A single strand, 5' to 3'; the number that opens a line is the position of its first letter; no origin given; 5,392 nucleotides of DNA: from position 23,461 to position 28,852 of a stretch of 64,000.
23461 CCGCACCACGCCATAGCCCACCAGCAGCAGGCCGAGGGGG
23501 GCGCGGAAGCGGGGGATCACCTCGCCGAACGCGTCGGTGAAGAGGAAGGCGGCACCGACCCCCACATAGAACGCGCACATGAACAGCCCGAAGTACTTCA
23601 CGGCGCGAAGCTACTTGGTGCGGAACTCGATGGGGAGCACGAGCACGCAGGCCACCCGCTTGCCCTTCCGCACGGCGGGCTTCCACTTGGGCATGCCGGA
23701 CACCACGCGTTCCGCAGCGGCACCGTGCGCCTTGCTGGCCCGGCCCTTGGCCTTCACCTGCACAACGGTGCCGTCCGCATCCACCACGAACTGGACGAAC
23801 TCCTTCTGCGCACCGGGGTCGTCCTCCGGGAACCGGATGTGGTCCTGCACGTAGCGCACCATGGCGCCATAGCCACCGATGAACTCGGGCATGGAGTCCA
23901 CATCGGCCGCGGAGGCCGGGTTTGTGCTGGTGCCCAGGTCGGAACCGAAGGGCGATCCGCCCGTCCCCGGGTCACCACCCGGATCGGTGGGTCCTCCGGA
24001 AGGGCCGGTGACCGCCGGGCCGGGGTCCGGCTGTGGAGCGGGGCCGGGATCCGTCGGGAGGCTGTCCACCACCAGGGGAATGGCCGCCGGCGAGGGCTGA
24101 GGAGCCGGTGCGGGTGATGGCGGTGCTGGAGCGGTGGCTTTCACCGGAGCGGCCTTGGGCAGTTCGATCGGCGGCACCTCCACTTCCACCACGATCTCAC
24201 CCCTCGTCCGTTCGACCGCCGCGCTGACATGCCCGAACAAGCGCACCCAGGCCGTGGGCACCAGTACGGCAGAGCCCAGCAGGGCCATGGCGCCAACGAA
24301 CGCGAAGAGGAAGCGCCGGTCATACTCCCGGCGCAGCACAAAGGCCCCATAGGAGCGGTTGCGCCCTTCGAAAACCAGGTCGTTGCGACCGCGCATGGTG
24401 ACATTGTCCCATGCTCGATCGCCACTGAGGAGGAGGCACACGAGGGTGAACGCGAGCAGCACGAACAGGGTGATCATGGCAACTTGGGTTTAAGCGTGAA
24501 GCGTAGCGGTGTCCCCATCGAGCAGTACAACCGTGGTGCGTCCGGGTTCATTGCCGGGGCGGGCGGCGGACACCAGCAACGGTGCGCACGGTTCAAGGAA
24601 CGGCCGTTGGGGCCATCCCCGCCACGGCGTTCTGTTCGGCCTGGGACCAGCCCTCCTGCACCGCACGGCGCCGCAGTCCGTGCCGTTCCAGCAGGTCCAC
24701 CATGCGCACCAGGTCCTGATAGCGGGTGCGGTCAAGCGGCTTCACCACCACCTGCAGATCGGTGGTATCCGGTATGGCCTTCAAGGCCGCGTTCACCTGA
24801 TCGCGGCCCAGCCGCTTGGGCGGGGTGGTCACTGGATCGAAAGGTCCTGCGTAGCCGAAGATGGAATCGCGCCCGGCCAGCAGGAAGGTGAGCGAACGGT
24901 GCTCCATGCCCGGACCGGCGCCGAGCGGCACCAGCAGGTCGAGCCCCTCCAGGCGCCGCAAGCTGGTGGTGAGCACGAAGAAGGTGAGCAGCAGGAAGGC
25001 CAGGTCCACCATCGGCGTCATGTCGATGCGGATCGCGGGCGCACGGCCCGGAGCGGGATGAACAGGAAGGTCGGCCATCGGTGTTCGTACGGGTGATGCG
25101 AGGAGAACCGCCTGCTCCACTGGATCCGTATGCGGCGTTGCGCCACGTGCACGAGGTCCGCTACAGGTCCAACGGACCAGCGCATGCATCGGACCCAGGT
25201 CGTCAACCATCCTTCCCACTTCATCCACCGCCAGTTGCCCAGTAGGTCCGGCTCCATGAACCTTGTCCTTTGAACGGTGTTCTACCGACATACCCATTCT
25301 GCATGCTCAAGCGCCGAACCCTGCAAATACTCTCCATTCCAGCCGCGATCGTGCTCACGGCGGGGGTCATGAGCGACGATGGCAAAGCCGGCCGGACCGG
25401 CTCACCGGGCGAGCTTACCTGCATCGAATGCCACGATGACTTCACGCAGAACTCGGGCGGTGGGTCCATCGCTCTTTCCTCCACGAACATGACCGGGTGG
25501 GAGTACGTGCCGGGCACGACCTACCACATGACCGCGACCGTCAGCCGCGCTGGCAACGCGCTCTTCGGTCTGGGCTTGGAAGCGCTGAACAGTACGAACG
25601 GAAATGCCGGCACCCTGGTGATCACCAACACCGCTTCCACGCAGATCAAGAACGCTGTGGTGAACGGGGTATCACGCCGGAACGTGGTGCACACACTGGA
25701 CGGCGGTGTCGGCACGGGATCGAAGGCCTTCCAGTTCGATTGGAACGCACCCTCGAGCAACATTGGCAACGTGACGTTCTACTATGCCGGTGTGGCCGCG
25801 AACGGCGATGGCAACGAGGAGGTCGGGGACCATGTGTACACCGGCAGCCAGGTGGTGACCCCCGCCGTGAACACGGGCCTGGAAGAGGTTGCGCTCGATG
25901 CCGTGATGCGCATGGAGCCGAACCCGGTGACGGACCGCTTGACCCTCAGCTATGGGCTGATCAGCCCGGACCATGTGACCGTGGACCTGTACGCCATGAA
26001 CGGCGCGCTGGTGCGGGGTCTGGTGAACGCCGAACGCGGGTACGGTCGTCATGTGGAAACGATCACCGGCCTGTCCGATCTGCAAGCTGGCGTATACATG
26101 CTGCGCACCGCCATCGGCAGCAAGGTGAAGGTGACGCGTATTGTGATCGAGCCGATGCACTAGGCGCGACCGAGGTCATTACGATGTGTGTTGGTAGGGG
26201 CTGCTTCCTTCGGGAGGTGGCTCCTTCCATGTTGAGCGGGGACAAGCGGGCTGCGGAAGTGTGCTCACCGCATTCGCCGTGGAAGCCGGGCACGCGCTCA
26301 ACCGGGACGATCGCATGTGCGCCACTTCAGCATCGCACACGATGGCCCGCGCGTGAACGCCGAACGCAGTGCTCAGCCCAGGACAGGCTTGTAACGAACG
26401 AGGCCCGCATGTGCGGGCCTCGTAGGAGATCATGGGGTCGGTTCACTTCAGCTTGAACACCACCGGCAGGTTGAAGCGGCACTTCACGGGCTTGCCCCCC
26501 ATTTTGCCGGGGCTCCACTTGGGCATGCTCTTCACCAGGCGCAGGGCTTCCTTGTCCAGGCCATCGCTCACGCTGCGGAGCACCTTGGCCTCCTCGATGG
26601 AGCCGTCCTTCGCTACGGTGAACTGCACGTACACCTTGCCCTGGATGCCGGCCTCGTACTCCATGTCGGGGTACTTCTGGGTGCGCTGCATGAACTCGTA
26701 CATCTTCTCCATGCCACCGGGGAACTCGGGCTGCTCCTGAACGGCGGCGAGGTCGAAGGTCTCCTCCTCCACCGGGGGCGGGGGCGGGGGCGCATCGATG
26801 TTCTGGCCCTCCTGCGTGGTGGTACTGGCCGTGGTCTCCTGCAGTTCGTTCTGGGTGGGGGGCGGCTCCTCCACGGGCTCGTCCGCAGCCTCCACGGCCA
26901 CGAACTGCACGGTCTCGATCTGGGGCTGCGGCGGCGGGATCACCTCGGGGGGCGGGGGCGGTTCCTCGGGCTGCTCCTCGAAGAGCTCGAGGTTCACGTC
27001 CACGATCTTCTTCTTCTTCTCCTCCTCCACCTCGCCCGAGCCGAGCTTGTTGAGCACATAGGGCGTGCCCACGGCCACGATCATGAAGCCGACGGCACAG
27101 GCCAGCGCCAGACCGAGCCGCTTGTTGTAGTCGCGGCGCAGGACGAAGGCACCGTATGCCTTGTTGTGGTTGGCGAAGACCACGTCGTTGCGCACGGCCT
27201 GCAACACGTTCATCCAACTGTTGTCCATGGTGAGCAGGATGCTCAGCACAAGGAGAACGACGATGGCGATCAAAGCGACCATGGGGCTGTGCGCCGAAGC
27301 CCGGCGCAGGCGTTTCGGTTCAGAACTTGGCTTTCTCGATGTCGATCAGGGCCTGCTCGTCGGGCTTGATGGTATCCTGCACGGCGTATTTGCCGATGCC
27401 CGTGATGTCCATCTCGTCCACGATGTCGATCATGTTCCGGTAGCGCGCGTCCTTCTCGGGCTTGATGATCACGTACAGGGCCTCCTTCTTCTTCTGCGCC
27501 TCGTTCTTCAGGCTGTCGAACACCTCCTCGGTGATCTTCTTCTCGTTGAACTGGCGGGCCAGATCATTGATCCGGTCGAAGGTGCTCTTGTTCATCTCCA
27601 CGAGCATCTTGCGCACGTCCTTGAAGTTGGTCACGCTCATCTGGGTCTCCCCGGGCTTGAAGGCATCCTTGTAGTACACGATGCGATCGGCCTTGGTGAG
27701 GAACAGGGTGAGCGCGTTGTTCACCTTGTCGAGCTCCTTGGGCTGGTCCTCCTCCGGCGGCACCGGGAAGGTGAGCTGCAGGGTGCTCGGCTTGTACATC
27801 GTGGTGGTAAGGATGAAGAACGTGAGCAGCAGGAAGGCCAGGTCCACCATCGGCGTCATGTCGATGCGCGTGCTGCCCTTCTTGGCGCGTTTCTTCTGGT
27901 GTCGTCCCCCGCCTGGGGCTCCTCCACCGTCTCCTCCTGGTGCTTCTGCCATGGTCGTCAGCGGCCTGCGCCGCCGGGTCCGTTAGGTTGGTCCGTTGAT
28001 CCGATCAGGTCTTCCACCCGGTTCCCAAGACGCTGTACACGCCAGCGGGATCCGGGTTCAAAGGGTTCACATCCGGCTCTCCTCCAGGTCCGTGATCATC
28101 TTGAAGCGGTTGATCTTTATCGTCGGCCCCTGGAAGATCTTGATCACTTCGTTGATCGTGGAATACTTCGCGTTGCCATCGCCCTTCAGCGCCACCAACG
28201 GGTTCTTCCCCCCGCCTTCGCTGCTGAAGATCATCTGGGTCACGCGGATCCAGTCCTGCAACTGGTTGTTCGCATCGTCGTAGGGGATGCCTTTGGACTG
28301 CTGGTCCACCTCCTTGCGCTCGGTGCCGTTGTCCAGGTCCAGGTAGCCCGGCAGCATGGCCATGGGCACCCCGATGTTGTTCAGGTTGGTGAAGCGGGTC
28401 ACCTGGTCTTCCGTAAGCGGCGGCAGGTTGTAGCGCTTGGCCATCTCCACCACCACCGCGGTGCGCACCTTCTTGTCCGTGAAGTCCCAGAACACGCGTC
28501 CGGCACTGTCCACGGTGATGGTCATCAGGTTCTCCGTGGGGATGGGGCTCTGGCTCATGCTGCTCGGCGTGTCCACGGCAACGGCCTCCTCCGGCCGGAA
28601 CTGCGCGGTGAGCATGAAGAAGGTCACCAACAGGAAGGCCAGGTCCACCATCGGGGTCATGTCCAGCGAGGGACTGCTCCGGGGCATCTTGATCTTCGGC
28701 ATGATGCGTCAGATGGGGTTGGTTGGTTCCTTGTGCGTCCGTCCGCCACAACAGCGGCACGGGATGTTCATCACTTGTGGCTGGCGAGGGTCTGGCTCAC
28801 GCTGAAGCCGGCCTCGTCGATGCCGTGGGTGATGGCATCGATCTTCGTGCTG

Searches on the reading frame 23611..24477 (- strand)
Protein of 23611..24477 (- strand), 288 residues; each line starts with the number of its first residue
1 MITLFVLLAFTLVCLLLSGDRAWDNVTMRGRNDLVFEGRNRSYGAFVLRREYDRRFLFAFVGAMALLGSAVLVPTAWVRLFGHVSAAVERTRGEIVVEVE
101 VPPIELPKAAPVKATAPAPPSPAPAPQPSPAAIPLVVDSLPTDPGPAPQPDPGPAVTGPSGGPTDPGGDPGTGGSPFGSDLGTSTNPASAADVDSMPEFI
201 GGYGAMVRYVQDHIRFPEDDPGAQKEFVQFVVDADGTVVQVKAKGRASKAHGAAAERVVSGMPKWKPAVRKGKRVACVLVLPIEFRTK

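Call 66: search_protein_families(library=pfam, proteins=[window:23611-24477:-], max_evalue=0.00001)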
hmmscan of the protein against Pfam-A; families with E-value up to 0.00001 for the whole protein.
window:23611-24477:- (288 aa): 1 family
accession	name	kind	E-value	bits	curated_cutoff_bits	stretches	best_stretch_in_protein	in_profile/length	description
PF03544.19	TonB_C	-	3.1e-06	28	24.6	1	228-286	20-78/79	Gram-negative bacterial TonB protein C-terminal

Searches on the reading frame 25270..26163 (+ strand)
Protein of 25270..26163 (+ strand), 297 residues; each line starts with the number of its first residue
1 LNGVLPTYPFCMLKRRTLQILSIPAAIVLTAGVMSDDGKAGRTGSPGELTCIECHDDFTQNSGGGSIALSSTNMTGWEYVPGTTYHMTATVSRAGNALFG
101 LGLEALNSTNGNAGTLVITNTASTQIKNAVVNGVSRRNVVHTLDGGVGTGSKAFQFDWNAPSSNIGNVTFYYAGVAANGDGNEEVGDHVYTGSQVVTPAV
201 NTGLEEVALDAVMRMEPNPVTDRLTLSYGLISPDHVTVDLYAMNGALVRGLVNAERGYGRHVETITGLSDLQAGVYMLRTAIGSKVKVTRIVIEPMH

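Call 66: search_protein_families(library=pfam, proteins=[window:25270-26163:+], max_evalue=0.00001)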
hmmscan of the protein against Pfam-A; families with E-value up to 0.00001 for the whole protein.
window:25270-26163:+ (297 aa): 1 family
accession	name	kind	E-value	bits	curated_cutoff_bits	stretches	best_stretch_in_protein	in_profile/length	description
PF18962.6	Por_Secre_tail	-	3.3e-07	31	27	1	217-293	3-75/75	Secretion system C-terminal sorting domain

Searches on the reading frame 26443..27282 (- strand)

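Call 66: search_protein_families(library=pfam, proteins=[window:26443-27282:-], max_evalue=0.00001)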
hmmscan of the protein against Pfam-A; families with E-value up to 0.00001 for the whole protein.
window:26443-27282:- (279 aa): 1 family
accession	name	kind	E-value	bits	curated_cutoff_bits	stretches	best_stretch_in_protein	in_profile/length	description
PF03544.19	TonB_C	-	2.4e-19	70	24.6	1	202-278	3-79/79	Gram-negative bacterial TonB protein C-terminal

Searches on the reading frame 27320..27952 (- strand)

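Call 66: search_protein_families(library=pfam, proteins=[window:27320-27952:-], max_evalue=0.00001)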
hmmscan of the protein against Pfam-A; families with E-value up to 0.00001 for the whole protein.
window:27320-27952:- (210 aa): 1 family
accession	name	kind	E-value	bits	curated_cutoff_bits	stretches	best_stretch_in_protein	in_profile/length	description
PF02472.21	ExbD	-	1.8e-18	67.3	25.4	1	24-192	2-124/128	Biopolymer transport protein ExbD/TolR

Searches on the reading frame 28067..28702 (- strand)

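Call 66: search_protein_families(library=pfam, proteins=[window:28067-28702:-], max_evalue=0.00001)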
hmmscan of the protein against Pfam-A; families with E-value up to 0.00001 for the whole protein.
window:28067-28702:- (211 aa): 1 family
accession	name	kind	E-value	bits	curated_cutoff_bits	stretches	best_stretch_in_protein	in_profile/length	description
PF02472.21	ExbD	-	1.5e-17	64.3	25.4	1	8-191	3-114/128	Biopolymer transport protein ExbD/TolR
